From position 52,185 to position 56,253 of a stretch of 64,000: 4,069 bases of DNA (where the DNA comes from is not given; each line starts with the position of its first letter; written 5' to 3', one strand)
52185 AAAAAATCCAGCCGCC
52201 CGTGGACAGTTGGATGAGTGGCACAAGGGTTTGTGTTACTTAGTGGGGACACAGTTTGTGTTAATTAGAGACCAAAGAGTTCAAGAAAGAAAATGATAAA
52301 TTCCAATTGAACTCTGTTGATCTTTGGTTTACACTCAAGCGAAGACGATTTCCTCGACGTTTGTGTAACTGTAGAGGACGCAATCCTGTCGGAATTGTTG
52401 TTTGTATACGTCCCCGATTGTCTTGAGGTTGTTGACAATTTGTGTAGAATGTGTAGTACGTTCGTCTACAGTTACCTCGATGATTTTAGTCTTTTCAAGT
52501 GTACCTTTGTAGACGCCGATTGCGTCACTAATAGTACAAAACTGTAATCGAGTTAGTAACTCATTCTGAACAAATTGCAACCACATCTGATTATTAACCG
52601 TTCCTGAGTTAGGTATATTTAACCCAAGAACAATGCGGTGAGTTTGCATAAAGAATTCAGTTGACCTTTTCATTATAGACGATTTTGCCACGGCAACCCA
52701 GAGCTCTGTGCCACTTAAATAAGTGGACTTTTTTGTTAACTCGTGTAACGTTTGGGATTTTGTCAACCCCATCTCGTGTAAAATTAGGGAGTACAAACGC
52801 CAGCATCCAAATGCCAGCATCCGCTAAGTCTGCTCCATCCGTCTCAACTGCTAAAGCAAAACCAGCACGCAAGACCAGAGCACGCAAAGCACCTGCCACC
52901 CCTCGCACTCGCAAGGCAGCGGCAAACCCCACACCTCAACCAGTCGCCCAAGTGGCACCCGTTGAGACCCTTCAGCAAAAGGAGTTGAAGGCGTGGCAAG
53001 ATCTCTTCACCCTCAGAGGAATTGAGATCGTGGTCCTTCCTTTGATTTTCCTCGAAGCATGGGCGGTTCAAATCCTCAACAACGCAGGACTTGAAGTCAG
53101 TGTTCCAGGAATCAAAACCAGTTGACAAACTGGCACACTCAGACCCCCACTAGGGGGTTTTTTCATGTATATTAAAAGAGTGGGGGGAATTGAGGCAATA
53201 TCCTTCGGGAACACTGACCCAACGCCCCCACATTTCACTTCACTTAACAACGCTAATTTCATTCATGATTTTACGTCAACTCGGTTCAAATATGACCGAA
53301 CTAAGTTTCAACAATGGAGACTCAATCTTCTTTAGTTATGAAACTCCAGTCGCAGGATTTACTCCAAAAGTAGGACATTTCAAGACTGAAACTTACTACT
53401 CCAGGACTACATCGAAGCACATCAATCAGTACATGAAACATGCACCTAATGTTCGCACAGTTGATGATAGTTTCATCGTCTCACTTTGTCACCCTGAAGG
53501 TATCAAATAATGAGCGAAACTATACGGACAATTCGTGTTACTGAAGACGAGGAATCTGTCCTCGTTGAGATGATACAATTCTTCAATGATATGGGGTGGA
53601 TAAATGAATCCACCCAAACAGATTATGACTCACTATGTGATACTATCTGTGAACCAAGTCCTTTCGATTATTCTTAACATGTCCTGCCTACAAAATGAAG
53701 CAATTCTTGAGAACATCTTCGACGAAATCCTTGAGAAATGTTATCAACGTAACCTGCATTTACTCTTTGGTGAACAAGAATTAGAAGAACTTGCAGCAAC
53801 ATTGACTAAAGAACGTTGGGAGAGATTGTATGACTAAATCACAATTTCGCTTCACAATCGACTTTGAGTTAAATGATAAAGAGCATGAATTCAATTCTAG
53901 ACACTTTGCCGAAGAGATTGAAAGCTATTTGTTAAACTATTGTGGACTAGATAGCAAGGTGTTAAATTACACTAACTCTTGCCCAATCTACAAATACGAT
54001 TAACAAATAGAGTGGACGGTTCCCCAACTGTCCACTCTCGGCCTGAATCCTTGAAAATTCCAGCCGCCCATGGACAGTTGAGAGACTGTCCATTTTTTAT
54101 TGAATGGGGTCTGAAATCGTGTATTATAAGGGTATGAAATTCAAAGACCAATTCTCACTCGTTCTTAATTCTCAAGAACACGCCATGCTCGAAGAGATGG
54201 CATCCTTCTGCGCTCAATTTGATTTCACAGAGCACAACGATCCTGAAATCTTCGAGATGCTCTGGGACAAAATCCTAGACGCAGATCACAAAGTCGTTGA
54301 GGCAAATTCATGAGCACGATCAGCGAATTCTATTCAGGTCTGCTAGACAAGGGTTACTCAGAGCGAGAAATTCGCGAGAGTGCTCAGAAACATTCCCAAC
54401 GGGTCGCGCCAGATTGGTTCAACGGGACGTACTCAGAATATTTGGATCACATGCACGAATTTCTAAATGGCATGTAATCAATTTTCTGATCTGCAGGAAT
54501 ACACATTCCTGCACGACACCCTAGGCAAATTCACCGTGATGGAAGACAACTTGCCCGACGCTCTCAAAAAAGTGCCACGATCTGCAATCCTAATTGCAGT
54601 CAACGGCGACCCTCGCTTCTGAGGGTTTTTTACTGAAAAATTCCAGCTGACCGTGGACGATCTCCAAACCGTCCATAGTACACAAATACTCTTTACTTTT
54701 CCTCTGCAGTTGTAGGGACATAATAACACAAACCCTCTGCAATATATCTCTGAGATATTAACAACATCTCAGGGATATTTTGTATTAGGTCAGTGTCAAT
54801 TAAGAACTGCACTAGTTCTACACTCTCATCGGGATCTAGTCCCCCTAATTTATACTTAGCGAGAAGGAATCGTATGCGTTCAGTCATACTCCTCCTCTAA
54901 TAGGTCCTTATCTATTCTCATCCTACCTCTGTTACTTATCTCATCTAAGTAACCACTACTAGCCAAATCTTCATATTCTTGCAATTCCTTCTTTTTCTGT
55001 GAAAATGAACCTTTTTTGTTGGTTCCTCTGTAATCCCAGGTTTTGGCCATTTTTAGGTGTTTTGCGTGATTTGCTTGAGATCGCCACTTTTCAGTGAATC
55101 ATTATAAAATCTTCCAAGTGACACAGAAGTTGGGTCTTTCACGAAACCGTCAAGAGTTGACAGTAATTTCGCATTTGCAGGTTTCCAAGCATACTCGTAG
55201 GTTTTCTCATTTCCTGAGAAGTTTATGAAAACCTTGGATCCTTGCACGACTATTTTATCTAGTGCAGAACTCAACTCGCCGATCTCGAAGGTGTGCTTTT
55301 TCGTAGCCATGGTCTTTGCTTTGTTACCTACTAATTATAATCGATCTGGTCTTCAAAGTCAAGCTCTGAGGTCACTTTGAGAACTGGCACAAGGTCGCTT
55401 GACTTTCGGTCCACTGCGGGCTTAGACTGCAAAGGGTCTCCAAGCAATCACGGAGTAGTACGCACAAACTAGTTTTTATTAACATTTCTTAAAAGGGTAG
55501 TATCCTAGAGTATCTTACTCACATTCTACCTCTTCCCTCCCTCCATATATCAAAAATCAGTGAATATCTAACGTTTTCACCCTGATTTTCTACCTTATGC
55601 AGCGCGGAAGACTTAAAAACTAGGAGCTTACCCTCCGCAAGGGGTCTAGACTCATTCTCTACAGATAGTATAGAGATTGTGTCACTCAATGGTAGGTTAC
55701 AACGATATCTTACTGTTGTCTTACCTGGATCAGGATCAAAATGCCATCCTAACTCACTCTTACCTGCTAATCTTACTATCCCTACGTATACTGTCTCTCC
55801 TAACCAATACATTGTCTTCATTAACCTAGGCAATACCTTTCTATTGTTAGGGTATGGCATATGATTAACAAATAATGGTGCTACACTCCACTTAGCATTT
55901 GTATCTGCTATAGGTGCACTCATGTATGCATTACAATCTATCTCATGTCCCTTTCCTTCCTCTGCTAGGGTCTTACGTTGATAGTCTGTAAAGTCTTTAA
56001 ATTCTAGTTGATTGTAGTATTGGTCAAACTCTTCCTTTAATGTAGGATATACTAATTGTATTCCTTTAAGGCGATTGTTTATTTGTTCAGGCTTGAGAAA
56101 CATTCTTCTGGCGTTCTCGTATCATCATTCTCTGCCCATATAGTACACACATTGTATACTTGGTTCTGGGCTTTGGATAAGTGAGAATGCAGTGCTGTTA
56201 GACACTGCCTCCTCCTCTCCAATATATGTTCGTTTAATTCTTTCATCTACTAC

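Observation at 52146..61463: Eleven copies of a 9-4-9 dyad, eight of them at a fixed 29-31 nt from -10 boxes: a phage early regulon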

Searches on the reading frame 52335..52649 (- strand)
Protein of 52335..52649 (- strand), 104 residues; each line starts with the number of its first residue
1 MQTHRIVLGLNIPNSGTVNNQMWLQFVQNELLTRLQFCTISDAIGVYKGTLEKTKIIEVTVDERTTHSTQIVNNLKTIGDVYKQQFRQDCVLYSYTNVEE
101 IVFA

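Call 17: search_protein_families(library=pfam, max_evalue=0.05, proteins=[window:52335-52649:-])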
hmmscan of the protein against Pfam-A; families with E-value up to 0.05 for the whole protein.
window:52335-52649:- (104 aa): 3 families
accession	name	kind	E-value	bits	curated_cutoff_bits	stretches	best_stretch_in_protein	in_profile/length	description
PF12098.13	DUF3574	-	8.7e-08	32.4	25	1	5-96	3-97/103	Protein of unknown function (DUF3574)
PF23780.1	S-AdoMet_lyase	-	0.00035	21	28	1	20-94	15-84/133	S-Adenosylmethionine lyase family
PF04631.17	PIF2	-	0.002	17.5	25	1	49-98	268-314/372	Per os infectivity factor 2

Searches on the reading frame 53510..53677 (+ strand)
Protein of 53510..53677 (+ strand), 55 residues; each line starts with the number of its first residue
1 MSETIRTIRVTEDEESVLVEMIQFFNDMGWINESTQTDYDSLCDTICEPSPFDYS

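Call 17: search_protein_families(library=pfam, max_evalue=0.05, proteins=[window:53510-53677:+])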
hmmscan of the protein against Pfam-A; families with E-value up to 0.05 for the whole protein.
window:53510-53677:+ (55 aa): 1 family
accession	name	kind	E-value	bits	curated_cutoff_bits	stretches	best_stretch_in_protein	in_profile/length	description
PF21927.1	McpB_HAMP_2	-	0.014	15.9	27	1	9-37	2-29/49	Methyl-accepting chemotaxis protein McpB, second HAMP domain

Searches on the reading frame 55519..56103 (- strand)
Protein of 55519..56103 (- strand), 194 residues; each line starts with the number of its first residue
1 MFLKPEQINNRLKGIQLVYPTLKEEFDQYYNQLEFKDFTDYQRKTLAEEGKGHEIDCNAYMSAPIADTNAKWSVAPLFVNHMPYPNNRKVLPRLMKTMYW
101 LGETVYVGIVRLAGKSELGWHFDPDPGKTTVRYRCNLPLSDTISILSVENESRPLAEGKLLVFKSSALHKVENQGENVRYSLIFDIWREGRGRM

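Call 96: search_protein_families(library=pfam, max_evalue=0.01, proteins=[window:55519-56103:-])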
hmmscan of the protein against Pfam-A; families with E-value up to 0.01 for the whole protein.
window:55519-56103:- (194 aa): 1 family
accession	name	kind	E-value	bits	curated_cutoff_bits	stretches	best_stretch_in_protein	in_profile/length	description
PF05118.21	Asp_Arg_Hydrox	-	5e-17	62.6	22.6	1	19-188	4-156/157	Aspartyl/Asparaginyl beta-hydroxylase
